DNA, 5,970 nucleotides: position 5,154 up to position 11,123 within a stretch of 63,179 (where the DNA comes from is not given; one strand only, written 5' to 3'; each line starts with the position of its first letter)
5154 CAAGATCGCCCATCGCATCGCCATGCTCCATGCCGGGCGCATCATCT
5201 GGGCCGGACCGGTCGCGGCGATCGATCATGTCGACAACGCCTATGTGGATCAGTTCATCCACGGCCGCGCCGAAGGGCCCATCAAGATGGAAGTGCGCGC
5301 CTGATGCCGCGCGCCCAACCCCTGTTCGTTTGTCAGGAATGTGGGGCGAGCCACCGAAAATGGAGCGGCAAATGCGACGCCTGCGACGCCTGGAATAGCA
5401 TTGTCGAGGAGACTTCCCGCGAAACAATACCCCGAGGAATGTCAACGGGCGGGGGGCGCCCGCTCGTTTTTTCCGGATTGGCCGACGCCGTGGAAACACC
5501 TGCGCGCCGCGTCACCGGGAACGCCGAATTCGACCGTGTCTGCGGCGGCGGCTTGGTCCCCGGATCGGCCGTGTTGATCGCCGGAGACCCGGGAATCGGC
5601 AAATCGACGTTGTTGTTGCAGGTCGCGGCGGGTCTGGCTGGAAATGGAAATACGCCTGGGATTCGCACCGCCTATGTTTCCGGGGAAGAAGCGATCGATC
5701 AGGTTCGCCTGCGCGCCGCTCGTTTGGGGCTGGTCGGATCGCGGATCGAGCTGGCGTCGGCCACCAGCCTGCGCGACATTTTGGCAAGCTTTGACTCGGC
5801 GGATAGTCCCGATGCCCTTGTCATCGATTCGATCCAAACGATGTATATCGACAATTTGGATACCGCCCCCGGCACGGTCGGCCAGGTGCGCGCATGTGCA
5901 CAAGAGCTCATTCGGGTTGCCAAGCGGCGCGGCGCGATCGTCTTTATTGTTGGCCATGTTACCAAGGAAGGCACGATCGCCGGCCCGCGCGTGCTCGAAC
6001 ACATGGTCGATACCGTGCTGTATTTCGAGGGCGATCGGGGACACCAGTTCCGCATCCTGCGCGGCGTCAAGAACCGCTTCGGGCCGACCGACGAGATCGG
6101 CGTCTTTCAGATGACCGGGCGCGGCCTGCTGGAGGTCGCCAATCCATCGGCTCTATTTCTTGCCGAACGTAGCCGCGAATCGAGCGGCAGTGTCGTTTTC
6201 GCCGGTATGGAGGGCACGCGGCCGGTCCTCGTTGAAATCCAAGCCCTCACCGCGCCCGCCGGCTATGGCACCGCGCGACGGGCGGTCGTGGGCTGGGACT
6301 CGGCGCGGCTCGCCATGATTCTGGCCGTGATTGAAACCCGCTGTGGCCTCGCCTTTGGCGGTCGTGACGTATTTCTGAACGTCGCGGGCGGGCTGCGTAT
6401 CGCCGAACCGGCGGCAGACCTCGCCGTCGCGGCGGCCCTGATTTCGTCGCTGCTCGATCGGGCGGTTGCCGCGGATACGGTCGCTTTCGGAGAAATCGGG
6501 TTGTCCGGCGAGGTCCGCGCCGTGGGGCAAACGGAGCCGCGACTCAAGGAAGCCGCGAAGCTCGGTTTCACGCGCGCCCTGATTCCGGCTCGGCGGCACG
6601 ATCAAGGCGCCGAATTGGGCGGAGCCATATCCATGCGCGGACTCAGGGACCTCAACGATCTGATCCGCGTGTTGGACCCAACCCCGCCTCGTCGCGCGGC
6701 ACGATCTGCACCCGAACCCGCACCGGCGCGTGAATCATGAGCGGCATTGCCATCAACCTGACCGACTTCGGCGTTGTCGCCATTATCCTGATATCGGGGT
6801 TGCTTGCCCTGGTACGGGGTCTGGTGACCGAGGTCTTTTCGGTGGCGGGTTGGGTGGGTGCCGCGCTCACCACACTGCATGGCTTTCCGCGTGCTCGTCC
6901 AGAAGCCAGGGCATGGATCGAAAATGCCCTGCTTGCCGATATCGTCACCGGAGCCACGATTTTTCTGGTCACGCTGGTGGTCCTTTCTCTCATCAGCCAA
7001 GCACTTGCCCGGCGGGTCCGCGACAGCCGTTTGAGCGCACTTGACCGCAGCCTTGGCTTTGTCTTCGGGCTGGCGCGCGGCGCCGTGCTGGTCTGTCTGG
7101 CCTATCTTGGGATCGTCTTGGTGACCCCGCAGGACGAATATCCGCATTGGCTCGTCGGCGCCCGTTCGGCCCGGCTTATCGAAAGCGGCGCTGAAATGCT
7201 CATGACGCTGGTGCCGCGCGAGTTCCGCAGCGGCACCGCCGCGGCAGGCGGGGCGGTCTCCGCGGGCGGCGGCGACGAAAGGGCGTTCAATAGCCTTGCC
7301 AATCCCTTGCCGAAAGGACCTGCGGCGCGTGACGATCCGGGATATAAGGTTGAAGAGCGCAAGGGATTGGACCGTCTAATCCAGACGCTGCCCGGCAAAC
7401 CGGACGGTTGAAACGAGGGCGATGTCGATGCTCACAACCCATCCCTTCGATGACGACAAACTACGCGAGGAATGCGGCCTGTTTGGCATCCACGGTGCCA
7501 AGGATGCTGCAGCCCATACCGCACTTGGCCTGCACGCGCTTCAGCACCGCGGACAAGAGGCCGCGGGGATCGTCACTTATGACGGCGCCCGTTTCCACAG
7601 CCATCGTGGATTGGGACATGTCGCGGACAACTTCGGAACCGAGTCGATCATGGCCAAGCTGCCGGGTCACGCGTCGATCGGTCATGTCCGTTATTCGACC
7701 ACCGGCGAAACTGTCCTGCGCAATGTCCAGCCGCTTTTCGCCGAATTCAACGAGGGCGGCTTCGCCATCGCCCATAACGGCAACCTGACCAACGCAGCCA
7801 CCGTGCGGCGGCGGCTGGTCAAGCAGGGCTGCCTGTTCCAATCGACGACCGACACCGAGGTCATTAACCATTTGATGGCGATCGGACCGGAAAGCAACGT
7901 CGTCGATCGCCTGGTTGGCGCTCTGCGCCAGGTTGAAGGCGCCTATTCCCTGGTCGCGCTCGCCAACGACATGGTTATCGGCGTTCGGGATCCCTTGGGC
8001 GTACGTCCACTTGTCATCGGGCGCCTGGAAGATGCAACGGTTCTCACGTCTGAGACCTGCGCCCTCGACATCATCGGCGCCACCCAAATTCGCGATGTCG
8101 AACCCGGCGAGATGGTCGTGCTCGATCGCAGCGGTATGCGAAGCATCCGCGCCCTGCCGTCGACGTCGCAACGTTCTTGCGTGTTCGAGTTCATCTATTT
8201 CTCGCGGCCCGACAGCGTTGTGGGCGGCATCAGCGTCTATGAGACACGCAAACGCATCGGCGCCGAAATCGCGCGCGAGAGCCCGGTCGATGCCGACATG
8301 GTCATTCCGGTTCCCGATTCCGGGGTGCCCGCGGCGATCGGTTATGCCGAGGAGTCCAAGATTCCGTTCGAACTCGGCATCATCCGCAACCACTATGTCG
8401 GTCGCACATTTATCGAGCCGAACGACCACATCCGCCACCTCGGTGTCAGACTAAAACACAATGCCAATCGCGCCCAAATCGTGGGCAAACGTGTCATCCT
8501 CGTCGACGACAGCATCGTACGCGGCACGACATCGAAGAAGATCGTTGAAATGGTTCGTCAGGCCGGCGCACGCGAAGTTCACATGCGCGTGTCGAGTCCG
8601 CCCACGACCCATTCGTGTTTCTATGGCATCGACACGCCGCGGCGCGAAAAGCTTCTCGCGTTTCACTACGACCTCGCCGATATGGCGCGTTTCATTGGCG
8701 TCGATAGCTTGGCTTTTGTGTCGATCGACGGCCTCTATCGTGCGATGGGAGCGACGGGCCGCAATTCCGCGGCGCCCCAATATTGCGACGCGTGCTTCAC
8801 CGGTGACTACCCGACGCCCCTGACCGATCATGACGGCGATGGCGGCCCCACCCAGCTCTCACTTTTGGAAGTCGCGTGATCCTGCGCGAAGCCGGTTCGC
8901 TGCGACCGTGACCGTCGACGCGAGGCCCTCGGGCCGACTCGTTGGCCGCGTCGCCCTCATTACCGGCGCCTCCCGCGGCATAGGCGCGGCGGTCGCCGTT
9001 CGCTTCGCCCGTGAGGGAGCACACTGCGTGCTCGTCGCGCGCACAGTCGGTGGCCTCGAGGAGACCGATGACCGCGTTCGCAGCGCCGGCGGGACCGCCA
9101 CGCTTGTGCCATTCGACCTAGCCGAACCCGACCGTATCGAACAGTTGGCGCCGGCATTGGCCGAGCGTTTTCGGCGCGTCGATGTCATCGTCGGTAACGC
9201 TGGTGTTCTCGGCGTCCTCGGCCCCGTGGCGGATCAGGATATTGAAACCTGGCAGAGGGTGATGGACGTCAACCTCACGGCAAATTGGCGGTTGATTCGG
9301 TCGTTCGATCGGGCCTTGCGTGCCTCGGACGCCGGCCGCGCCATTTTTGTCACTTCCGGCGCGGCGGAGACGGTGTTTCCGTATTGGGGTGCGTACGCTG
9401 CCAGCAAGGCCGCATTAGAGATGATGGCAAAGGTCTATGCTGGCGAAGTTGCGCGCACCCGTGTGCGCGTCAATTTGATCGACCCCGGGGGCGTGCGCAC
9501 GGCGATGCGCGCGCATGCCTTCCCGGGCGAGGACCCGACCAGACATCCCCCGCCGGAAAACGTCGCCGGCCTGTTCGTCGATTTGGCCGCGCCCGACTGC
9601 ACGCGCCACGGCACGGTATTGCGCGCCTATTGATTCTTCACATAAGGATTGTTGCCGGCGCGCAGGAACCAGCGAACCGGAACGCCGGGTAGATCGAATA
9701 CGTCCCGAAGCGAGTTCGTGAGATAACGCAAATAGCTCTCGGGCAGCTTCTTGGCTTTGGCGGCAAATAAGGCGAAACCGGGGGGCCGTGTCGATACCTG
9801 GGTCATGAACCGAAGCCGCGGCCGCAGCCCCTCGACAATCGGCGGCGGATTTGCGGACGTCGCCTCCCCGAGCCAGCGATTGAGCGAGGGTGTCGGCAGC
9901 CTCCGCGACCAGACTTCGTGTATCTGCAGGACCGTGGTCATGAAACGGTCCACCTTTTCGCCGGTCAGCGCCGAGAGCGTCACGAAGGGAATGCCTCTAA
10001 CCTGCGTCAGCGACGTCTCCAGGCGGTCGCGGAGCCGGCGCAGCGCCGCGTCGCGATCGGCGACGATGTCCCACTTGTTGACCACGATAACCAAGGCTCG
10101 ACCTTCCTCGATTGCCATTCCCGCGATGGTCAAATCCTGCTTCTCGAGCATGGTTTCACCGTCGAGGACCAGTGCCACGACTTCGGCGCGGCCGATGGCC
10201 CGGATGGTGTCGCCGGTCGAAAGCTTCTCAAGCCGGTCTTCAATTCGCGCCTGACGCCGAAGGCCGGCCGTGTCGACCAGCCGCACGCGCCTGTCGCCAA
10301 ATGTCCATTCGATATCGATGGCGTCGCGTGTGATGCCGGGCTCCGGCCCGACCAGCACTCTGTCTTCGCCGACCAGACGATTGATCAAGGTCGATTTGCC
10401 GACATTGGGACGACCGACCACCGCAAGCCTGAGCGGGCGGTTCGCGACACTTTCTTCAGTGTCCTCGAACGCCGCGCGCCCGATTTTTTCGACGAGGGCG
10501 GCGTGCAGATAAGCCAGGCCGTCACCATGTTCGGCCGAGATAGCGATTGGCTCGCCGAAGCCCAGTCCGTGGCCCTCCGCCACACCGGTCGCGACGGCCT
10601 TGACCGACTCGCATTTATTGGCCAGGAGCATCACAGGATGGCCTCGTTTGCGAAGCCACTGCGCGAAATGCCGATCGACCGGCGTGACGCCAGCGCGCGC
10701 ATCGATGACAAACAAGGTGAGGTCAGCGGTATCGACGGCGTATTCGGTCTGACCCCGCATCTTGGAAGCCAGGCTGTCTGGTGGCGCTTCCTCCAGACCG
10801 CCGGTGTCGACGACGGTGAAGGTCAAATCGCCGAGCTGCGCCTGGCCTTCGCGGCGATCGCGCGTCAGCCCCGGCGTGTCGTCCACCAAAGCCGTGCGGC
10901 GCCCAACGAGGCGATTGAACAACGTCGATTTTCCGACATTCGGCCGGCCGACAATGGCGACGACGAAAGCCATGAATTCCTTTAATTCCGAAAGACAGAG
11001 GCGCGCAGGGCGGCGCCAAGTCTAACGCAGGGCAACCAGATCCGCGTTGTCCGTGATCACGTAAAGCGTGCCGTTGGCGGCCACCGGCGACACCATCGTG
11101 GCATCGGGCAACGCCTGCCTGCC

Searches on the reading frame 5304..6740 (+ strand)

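Call 46: search_protein_families(library=pfam, proteins=[window:5304-6740:+], max_evalue=0.00001)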
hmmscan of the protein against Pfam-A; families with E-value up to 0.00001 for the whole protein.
window:5304-6740:+ (478 aa): 5 families
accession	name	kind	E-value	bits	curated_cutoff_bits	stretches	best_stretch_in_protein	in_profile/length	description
PF13481.12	AAA_25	-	1e-15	58.3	27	1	80-223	26-194/195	AAA domain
PF06745.19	ATPase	-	1.1e-12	48.2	26.6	1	71-254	3-202/231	KaiC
PF18073.7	Zn_ribbon_LapB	-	7e-10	38.9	25.7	1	8-35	1-28/28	Rubredoxin metal binding domain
PF13541.12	ChlI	-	1.7e-08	34.8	27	1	343-429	33-119/121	Subunit ChlI of Mg-chelatase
PF05362.19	Lon_C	-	4.2e-06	26.9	21.1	1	367-434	108-175/205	Lon protease (S16) C-terminal proteolytic domain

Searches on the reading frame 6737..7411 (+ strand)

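Call 46: search_protein_families(library=pfam, proteins=[window:6737-7411:+], max_evalue=0.00001)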
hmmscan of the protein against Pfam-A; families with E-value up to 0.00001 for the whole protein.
window:6737-7411:+ (224 aa): 1 family
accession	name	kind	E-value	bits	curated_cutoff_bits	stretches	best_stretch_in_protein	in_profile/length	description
PF02674.22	Colicin_V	-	3.8e-30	105.2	29.3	1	10-151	2-142/144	Colicin V production protein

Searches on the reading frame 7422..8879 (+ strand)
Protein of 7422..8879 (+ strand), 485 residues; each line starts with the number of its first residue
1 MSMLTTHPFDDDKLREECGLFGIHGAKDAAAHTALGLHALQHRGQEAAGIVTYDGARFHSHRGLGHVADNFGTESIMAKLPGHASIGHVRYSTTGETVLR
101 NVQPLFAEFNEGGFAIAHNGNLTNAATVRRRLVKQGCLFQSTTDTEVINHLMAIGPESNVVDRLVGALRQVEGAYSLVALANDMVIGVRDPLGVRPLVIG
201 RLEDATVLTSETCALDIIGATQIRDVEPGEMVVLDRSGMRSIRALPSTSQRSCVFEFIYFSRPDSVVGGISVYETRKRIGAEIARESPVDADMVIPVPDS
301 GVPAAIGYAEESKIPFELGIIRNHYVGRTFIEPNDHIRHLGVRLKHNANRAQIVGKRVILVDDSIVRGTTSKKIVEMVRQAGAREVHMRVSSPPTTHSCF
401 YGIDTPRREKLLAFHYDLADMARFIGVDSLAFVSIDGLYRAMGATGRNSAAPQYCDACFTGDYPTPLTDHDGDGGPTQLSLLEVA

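Call 46: search_protein_families(library=pfam, proteins=[window:7422-8879:+], max_evalue=0.00001)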
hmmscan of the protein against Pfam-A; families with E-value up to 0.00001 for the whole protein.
window:7422-8879:+ (485 aa): 4 families
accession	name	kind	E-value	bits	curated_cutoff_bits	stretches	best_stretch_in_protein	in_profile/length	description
PF13522.11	GATase_6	-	3e-17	63.3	27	1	82-211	10-130/130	Glutamine amidotransferase domain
PF13537.11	GATase_7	-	4.6e-16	59.4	25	1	99-215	10-121/123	Glutamine amidotransferase domain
PF00156.33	Pribosyltran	-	2.3e-06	27.5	26.3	1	285-388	24-120/158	Phosphoribosyl transferase domain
PF13230.11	GATase_4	-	5.6e-06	25.9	23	0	34-129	16-118/272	Glutamine amidotransferases class-II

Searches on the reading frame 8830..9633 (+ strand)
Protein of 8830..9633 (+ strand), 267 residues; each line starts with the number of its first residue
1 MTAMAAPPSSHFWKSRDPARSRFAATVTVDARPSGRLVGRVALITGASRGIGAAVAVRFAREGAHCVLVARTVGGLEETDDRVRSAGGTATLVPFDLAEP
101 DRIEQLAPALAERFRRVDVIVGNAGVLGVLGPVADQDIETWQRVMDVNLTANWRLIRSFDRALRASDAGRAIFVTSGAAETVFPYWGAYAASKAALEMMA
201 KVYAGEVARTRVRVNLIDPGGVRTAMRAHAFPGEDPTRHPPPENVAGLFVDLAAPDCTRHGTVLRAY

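Call 46: search_protein_families(library=pfam, proteins=[window:8830-9633:+], max_evalue=0.00001)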
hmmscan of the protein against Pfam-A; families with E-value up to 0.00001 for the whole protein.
window:8830-9633:+ (267 aa): 4 families
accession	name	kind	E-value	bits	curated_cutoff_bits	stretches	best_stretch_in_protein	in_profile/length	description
PF00106.31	adh_short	-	6.7e-50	169.7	26.6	1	40-232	1-192/195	short chain dehydrogenase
PF13561.12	adh_short_C2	-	1.9e-39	136.1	27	1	46-234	1-187/236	Enoyl-(Acyl carrier protein) reductase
PF08659.16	KR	-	3.3e-12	47.1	22.6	1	42-202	3-162/180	KR domain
PF01370.27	Epimerase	-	9.1e-06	25.7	20.9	0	42-207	1-160/240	NAD dependent epimerase/dehydratase family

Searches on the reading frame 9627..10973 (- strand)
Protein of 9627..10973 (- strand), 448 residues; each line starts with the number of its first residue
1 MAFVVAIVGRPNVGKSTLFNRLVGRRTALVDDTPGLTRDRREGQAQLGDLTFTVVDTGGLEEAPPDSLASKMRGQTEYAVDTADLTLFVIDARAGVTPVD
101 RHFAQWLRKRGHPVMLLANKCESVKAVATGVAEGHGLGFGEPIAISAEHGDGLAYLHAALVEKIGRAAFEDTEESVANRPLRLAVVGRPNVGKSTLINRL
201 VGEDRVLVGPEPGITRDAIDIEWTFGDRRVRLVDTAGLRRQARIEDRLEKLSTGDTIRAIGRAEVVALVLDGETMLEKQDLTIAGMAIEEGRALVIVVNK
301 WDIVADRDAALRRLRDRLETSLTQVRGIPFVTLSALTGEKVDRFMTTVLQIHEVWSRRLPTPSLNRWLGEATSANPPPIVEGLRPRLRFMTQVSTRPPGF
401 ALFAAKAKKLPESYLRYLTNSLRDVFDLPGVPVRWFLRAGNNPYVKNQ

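Call 46: search_protein_families(library=pfam, proteins=[window:9627-10973:-], max_evalue=0.00001)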
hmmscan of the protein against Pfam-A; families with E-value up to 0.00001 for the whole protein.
window:9627-10973:- (448 aa): 11 families
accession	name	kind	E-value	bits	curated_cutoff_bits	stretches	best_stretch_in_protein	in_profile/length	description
PF01926.29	MMR_HSR1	-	3.2e-56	188.8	21.9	2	5-120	2-113/113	50S ribosome-binding GTPase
PF14714.11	KH_dom-like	-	1.8e-26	92.7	27.3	1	358-438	1-81/81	KH-domain-like of EngA bacterial GTPase enzymes, C-terminal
PF02421.24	FeoB_N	-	5.6e-26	91.4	27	2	182-347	2-155/156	Ferrous iron transport protein B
PF00009.33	GTP_EFTU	-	1.3e-19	70.9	26.5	1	183-350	6-184/188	Elongation factor Tu GTP binding domain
PF00350.29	Dynamin_N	-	4.8e-14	53.2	27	0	183-221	1-38/168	Dynamin family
PF00071.28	Ras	-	5.2e-10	39.6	21.6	0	5-125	2-118/162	Ras family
PF03193.22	RsgA_GTPase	-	3.1e-09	37.3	30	0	183-207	109-133/174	RsgA GTPase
PF04548.22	AIG1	-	2.5e-07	30.7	27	0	182-273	2-94/212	AIG1 family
PF08477.19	Roc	-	6.1e-07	30.1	27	0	5-121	2-118/119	Ras of Complex, Roc, domain of DAPkinase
PF00025.27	Arf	-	2.1e-06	27.8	22.3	0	6-63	18-71/174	ADP-ribosylation factor family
PF03308.22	MeaB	-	8.9e-06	25.3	23.1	0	177-201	30-54/273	Methylmalonyl Co-A mutase-associated GTPase MeaB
